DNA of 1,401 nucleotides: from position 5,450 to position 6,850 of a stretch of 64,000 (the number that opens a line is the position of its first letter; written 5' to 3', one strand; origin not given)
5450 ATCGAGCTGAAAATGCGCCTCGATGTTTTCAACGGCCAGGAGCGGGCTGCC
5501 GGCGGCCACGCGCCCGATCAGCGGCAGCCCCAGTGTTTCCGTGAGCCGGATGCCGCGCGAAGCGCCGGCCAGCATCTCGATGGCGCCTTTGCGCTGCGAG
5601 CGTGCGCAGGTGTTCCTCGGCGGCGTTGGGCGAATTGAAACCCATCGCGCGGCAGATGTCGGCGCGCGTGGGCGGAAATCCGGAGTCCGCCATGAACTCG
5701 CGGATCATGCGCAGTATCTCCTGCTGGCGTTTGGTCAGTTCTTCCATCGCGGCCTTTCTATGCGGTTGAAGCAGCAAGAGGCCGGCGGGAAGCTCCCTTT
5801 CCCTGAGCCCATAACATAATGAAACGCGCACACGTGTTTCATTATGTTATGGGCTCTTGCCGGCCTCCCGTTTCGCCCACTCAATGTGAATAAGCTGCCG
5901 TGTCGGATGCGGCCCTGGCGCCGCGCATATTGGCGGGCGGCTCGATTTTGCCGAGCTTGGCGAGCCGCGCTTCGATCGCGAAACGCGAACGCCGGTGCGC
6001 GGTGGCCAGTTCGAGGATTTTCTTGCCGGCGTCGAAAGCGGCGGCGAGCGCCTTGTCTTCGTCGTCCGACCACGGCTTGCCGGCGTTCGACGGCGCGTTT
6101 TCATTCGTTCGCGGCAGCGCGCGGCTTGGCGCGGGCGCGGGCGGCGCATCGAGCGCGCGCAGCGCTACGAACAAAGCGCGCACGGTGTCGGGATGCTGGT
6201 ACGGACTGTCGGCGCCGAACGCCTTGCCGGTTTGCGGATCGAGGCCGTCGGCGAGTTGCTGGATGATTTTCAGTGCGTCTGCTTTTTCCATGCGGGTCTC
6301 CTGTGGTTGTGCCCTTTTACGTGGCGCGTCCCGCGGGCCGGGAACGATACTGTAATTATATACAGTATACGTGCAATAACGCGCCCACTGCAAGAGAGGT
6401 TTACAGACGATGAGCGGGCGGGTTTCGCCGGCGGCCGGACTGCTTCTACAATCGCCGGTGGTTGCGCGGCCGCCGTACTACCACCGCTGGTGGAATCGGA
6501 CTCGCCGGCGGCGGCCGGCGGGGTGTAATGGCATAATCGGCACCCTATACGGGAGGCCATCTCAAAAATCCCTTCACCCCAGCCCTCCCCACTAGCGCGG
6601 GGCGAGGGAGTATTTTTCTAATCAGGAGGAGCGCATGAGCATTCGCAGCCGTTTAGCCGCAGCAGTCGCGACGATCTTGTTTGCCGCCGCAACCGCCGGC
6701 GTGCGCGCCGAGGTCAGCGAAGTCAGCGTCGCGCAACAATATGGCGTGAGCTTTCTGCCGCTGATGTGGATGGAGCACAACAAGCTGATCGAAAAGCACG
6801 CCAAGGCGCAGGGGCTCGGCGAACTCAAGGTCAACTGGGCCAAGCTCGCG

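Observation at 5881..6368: Canonical SOS box drives an uncharacterised SANT/Myb-like protein that heads the lexA-mutasome gene run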

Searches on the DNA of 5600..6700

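Call 62: search_rna_families(source=window, start=5600, end=6700, threshold=evalue, max_evalue=1)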
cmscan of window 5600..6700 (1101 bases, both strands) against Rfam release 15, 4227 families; matches with E-value up to 1: 3.
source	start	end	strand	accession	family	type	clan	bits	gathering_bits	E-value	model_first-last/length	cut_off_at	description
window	5805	5856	+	RF01013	mir-577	Gene; miRNA;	-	28.6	100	0.0061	13-73/86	no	mir-577 microRNA precursor family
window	5805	5856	+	RF00766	mir-335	Gene; miRNA;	-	20.6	64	0.12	11-72/92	no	mir-335 microRNA precursor family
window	5805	5856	-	RF00766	mir-335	Gene; miRNA;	-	17.9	64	0.73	11-72/92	no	mir-335 microRNA precursor family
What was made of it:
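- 5774..5867 (-): Structured X-lexA spacer: conserved GC-rich hairpin (outer stem 5774-5786 / 5859-5867) holding a 52-nt palindrome (5805-5856). No Rfam family (call 62).
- Tried and rejected: Known RNA in the leader or the X-lexA spacer: only chance miRNA-hairpin hits far below gathering scores (call 62).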

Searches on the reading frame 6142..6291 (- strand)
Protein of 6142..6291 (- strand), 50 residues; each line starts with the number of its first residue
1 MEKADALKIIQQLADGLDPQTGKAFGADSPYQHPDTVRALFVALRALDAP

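Call 51: search_solved_structures(query=A4, max_evalue=10, show_alignments=5)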
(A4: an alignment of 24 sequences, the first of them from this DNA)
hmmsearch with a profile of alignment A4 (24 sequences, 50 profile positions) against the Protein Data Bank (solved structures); distinct sequences matched with E-value up to 10: 102 (the best 60 are shown).
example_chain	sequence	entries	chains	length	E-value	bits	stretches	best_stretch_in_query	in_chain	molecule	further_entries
7ydd_A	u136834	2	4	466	0.067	16.2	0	9-29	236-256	P450 BM3 heme domain mutant F87A/T268P/V78I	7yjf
8qze_A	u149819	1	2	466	0.22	14.5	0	9-30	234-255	Bifunctional cytochrome P450/NADPH--P450 reductase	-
4dua_A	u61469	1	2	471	0.24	14.4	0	9-29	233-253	cytochrome P450 BM3 variant 9D7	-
4dub_A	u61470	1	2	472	0.24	14.4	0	9-29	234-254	cytochrome P450 BM3 variant 9D7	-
5b2u_A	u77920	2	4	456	0.28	14.2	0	9-30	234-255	Bifunctional cytochrome P450/NADPH--P450 reductase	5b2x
7y9l_A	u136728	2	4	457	0.29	14.1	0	9-30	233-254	Bifunctional cytochrome P450/NADPH--P450 reductase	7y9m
3ekf_A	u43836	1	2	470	0.34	13.9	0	9-30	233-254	Cytochrome P450(BM-3)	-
1yqo_A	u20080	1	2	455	0.34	13.9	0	9-30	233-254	Bifunctional P-450:NADPH-P450 reductase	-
2x7y_A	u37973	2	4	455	0.35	13.9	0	9-30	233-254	BIFUNCTIONAL P-450/NADPH-P450 REDUCTASE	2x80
8yaz_A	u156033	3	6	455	0.35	13.9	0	9-30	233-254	Bifunctional cytochrome P450/NADPH--P450 reductase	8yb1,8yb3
5e78_A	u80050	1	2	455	0.35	13.9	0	9-29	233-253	Bifunctional P-450/NADPH-P450 reductase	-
1bu7_A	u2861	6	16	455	0.35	13.9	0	9-30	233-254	PROTEIN (CYTOCHROME P450) | CYTOCHROME P450 BM-3 | CYTOCHROME P450 102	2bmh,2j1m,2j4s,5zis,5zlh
1p0x_A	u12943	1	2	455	0.35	13.9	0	9-30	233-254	Bifunctional P-450:NADPH-P450 reductase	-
7wy2_A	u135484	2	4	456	0.35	13.9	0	9-30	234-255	Bifunctional cytochrome P450/NADPH--P450 reductase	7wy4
1p0v_A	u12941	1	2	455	0.35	13.9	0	9-30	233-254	Bifunctional P-450:NADPH-P450 reductase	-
1jme_A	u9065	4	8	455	0.35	13.9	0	9-30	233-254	BIFUNCTIONAL P-450:NADPH-P450 REDUCTASE | Bifunctional cytochrome P450/NADPH--P450 reductase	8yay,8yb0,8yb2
9kt5_A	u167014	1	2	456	0.35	13.9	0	9-30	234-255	Bifunctional cytochrome P450/NADPH--P450 reductase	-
1p0w_A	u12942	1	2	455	0.35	13.9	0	9-30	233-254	Bifunctional P-450:NADPH-P450 reductase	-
23ub_A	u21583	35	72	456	0.35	13.9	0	9-30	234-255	Bifunctional cytochrome P450/NADPH--P450 reductase | Bifunctional P-450/NADPH-P450 reductase | Bifunctional cytochrome P450/NADPH-P450 reductase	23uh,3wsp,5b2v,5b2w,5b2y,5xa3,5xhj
7wy3_A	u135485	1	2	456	0.35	13.9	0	9-30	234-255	Bifunctional cytochrome P450/NADPH--P450 reductase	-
1yqp_A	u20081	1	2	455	0.35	13.9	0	9-29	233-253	Bifunctional P-450:NADPH-P450 reductase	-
1smi_A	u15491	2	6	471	0.35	13.9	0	9-30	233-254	Bifunctional P-450:NADPH-P450 reductase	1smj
1bvy_A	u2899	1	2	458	0.35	13.9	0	9-30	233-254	PROTEIN (CYTOCHROME P450 BM-3)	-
4key_A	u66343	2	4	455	0.35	13.9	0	9-30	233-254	Bifunctional P-450/NADPH-P450 reductase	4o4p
4kew_A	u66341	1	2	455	0.35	13.9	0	9-30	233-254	Bifunctional P-450/NADPH-P450 reductase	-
3dgi_A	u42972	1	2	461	0.36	13.8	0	9-30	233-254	Bifunctional P-450/NADPH-P450 reductase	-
6hn8_A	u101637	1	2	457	0.36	13.8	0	9-30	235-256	Bifunctional cytochrome P450/NADPH--P450 reductase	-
4kf2_A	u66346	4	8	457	0.36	13.8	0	9-30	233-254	Bifunctional P-450/NADPH-P450 reductase | Bifunctional cytochrome P450/NADPH--P450 reductase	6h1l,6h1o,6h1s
4kf0_A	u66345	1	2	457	0.36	13.8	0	9-30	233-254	Bifunctional P-450/NADPH-P450 reductase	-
2ij3_A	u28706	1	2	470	0.36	13.8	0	9-30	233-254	Cytochrome P450 BM3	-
6h1t_A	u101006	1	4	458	0.36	13.8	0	9-30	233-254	Bifunctional cytochrome P450/NADPH--P450 reductase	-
2uwh_A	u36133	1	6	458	0.36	13.8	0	9-30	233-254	BIFUNCTIONAL P-450: NADPH-P450 REDUCTASE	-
1fah_A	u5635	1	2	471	0.36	13.8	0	9-30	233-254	CYTOCHROME P450 BM-3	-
3psx_A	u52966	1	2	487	0.36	13.8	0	9-30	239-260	Bifunctional P-450/NADPH-P450 reductase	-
9l7v_A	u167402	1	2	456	0.36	13.8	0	9-30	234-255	Bifunctional cytochrome P450/NADPH--P450 reductase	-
9l7s_A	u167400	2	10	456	0.37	13.8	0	9-30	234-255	Bifunctional cytochrome P450/NADPH--P450 reductase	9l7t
7egn_A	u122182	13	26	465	0.37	13.8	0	9-30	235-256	Bifunctional cytochrome P450/NADPH--P450 reductase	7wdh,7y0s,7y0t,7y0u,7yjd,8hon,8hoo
7wdd_A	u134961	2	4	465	0.37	13.8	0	9-30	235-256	Bifunctional cytochrome P450/NADPH--P450 reductase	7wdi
7wde_A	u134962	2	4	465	0.37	13.8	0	9-30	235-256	Bifunctional cytochrome P450/NADPH--P450 reductase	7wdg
7yde_A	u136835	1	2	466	0.37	13.8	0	9-30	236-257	Bifunctional cytochrome P450/NADPH--P450 reductase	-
2ij4_A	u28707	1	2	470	0.37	13.8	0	9-30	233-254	cytochrome P450 BM3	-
9l7u_A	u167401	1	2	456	0.37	13.8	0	9-30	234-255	Bifunctional cytochrome P450/NADPH--P450 reductase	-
3kx5_A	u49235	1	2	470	0.37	13.8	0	9-29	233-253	Bifunctional P-450/NADPH-P450 reductase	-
8qzf_A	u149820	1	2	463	0.37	13.8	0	9-29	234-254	Bifunctional cytochrome P450/NADPH--P450 reductase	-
5e7y_A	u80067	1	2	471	0.37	13.8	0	9-29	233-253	Bifunctional P-450/NADPH-P450 reductase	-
1fag_A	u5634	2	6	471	0.37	13.8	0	9-29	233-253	CYTOCHROME P450 BM-3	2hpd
2nnb_A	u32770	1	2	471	0.37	13.8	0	9-29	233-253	Bifunctional P-450:NADPH-P450 reductase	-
8hou_A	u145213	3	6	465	0.37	13.8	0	9-29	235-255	Bifunctional cytochrome P450/NADPH--P450 reductase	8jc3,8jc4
4zfa_A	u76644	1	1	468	0.37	13.8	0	9-29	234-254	Bifunctional P-450/NADPH-P450 reductase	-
3kx4_A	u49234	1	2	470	0.38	13.8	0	9-29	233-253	Bifunctional P-450/NADPH-P450 reductase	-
2ij2_A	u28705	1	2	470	0.38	13.8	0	9-29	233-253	Cytochrome P450 BM3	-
3ben_A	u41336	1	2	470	0.38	13.8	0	9-29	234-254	Cytochrome P450 102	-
1zoa_A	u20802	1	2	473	0.38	13.8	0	9-29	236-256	Bifunctional P-450:NADPH-P450 reductase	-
3npl_A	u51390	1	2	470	0.38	13.8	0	9-29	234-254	Bifunctional P-450/NADPH-P450 reductase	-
3kx3_A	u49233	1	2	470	0.38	13.8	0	9-29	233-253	Bifunctional P-450/NADPH-P450 reductase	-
4rsn_A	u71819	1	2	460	0.38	13.8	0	9-29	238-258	Bifunctional P-450/NADPH-P450 reductase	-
9uxz_A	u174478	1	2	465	0.38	13.8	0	9-30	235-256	Bifunctional cytochrome P450/NADPH--P450 reductase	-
4dud_A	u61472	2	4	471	0.38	13.8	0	9-30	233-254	cytochrome P450 BM3 variant 2G9C6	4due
4duf_A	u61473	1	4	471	0.38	13.8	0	9-30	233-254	cytochrome P450 BM3 variant 2G9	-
1jpz_A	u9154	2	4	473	0.38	13.7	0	9-29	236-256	BIFUNCTIONAL P-450:NADPH-P450 REDUCTASE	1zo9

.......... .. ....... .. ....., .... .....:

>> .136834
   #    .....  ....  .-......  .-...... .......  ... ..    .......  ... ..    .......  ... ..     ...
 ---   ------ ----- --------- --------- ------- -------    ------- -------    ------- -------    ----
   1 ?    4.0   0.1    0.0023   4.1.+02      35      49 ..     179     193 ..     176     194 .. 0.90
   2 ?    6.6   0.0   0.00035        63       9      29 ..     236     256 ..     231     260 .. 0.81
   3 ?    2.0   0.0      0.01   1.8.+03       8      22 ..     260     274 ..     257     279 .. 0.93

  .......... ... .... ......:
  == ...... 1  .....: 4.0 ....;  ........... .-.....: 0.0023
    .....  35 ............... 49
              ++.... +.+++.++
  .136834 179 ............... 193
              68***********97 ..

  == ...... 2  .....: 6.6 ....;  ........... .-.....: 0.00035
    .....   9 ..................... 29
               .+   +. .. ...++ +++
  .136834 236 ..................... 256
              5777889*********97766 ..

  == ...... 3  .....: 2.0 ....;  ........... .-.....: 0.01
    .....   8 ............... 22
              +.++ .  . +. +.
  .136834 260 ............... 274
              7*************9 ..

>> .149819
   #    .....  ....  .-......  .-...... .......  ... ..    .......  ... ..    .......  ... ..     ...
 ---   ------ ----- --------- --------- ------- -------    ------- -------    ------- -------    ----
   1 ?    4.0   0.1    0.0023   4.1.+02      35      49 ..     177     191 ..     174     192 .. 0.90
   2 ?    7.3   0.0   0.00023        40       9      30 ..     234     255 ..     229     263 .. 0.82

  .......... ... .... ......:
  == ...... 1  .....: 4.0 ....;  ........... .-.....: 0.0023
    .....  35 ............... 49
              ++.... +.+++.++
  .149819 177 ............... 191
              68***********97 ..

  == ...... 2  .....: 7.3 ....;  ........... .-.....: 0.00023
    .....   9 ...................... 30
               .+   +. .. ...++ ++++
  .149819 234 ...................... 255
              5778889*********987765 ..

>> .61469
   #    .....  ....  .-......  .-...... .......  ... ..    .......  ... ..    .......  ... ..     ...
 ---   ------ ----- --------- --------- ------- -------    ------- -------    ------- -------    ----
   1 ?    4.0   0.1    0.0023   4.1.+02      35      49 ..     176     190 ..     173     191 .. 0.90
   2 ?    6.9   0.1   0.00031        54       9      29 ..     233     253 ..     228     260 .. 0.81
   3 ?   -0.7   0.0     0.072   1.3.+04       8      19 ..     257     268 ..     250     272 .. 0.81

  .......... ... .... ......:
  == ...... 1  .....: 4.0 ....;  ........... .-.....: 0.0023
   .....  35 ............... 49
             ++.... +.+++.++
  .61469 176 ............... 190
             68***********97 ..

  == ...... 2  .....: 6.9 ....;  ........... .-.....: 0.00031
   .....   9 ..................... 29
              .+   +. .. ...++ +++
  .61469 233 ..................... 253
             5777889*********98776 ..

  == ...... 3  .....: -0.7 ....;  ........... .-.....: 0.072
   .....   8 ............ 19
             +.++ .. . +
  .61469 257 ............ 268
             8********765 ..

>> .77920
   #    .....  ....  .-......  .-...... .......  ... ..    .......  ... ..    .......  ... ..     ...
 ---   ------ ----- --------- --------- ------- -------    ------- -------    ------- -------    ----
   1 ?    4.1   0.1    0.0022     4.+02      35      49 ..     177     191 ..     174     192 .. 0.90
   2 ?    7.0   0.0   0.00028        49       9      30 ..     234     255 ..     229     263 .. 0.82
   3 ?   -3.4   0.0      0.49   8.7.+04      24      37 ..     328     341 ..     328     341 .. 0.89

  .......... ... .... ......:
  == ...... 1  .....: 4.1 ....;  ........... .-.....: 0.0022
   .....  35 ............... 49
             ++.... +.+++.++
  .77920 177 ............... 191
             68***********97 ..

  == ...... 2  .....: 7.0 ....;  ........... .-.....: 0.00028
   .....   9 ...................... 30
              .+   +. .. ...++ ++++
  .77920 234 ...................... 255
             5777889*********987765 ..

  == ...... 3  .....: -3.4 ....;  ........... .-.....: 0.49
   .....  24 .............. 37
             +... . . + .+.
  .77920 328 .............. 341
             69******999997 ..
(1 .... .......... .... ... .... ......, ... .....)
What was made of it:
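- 6148..6291 (-): N-terminal domain (aa 1-48): helix, beta-hairpin, helix; motif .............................; acidic. No PDB relative by profile (call 51).
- Tried and rejected: PDB relatives of the N-domain: only spurious P450 BM3 fragments (call 51).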

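Call 52: find_homologous_proteins(query=A4, max_evalue=0.001)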
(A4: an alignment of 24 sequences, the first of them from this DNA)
Query A4 (24 sequences) (50 aa, profile of the alignment): 45 proteins with E <= 0.001 among 118 candidates.
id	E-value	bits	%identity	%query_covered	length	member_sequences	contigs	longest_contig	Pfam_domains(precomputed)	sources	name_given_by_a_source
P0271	6.7e-22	95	96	100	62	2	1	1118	-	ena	-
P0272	3.5e-21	92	60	96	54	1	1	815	-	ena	-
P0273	1.3e-20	91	76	98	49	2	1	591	-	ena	-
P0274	1.3e-20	91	70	100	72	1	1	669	-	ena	-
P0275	4.4e-20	89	70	100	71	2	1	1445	-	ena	-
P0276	1.9e-19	87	81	94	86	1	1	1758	-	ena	-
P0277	2.5e-18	83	59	98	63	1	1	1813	-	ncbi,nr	ncbi:MAG TPA: hypothetical protein VFI62_03930, partial [Burkholderiales bacterium]|nr:hypothetical 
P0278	3.8e-18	83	57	94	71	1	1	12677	-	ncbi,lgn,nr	ncbi:MAG: hypothetical protein KBC05_16400 [Candidatus Hydrogenedentes bacterium]|nr:hypothetical pr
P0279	3.9e-18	83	58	96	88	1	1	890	-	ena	-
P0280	1.6e-17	81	59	98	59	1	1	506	-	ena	-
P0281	1.9e-17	80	65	96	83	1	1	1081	-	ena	-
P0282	1.9e-17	80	53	94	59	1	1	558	-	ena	-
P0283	2.7e-17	80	52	96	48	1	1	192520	-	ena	-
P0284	5.6e-17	79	63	86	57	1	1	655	-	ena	-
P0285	6.8e-17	79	48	96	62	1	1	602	-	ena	-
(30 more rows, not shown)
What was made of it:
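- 6148..6291 (-): Stand-alone versions of 44-88 aa exist (call 52).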
